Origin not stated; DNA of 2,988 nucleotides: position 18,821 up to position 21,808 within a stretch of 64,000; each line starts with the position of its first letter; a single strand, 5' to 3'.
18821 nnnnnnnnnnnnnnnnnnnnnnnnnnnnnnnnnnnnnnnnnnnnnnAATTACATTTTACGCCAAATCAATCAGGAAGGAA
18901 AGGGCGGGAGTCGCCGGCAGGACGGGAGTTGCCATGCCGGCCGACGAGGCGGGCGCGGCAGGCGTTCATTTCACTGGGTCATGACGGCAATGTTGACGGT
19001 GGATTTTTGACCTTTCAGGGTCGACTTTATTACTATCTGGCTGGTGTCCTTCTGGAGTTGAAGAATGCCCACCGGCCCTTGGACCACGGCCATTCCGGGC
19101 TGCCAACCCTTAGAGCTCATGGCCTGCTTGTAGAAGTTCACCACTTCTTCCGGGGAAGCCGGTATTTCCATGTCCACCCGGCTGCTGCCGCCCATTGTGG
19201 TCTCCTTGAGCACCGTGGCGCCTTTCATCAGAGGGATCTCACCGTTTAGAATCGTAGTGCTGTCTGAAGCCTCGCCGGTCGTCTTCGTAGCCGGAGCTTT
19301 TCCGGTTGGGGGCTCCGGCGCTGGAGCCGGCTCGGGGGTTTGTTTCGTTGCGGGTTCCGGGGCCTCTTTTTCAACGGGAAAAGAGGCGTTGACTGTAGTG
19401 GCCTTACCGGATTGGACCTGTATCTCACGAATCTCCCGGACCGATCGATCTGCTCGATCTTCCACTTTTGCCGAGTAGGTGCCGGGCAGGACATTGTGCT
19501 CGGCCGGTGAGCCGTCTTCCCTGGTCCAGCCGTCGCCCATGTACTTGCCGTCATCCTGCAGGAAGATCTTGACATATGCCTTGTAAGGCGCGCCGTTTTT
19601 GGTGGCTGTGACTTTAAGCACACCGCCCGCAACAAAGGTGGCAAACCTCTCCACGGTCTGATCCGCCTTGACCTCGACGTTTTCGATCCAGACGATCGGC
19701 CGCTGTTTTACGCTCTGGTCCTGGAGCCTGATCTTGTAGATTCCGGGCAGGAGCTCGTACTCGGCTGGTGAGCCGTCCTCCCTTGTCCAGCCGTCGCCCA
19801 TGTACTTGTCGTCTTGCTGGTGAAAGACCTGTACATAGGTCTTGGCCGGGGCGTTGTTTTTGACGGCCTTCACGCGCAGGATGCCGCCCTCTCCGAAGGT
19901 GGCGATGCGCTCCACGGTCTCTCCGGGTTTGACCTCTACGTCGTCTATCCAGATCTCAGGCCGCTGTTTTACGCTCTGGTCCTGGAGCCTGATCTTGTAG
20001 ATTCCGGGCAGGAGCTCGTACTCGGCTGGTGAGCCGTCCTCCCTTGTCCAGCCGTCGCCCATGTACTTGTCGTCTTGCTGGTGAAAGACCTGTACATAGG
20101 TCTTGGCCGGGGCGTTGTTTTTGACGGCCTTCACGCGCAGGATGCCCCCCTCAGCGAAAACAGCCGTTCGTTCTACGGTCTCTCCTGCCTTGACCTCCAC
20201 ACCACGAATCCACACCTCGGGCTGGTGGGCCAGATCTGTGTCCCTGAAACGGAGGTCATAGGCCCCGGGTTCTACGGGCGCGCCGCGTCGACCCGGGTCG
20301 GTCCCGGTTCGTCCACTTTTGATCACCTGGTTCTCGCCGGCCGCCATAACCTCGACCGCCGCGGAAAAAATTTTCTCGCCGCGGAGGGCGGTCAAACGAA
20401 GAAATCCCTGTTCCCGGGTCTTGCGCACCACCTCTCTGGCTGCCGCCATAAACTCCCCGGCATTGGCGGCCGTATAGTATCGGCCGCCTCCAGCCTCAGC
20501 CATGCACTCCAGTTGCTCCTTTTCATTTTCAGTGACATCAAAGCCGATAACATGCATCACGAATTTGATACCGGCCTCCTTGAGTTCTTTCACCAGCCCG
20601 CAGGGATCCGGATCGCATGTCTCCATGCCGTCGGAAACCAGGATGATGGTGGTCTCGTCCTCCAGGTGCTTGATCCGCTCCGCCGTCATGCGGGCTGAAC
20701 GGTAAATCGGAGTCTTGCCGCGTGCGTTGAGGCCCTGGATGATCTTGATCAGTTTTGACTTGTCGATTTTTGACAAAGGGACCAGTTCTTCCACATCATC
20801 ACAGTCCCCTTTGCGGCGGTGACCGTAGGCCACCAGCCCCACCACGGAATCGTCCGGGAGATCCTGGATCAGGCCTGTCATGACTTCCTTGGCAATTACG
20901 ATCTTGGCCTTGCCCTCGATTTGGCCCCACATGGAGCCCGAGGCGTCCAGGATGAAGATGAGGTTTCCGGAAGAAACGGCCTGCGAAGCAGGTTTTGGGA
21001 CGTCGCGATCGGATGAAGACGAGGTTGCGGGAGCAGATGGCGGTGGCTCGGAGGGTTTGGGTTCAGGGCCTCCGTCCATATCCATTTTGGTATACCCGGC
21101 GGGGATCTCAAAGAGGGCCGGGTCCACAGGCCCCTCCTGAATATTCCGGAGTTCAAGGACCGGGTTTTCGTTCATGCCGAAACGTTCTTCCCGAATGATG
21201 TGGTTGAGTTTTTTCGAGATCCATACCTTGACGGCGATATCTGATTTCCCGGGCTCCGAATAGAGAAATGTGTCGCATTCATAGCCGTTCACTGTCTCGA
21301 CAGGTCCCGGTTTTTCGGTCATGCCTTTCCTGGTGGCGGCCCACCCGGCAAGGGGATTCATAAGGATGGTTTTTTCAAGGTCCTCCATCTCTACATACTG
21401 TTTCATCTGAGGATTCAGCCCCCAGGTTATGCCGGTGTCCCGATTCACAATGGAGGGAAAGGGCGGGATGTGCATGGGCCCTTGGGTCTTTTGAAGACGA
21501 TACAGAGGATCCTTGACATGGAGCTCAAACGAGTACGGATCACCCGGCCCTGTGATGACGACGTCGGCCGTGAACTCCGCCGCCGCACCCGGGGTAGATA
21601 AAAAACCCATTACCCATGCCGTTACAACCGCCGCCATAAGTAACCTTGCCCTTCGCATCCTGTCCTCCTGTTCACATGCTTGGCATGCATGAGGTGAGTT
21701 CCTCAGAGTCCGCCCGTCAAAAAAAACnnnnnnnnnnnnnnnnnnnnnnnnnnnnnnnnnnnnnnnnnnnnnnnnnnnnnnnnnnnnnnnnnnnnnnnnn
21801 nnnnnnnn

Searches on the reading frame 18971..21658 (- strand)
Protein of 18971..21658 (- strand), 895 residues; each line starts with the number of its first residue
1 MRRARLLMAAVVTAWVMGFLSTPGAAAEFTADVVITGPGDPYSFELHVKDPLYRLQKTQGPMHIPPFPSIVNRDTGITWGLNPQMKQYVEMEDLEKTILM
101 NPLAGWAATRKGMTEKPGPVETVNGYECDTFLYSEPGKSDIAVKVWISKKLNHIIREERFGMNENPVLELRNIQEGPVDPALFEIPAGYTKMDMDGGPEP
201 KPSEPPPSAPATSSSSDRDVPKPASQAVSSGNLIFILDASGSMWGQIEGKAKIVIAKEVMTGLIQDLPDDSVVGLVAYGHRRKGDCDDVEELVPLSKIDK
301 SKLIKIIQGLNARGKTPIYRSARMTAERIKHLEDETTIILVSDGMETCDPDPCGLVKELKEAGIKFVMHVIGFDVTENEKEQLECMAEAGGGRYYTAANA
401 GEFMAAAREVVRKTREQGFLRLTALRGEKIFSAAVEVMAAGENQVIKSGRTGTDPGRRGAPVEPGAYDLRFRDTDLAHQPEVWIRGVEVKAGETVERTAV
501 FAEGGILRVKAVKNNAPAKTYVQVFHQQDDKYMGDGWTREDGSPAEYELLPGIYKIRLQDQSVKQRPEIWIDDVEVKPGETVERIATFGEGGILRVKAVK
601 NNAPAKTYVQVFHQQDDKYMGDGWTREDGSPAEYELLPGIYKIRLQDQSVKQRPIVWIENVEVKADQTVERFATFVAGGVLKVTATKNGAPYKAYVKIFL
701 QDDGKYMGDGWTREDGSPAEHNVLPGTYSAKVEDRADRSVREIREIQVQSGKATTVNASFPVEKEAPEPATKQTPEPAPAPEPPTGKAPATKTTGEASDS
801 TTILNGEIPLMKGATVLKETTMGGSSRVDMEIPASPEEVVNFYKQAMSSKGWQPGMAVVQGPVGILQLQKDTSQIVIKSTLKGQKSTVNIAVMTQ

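Call 7: search_protein_families(library=pfam, proteins=[window:18971-21658:-], max_evalue=0.001)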
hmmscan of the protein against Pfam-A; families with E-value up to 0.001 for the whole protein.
window:18971-21658:- (895 aa): 5 families
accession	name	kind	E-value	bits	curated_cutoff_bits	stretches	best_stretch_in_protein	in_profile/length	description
PF00092.34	VWA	-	1.2e-11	45.6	23.8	1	232-401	1-166/174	von Willebrand factor type A domain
PF13519.12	VWA_2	-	2.8e-10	41.2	27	1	233-344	1-106/107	von Willebrand factor type A domain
PF14359.12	DUF4406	-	3.3e-05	24.6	22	0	688-724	42-82/91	Domain of unknown function (DUF4406)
PF14371.13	DUF4412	-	8.9e-05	22.8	21.6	0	79-152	57-123/191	Domain of unknown function (DUF4412)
PF05762.20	VWA_CoxE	-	0.00058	19.8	26.4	0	230-367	56-183/222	VWA domain containing CoxE-like protein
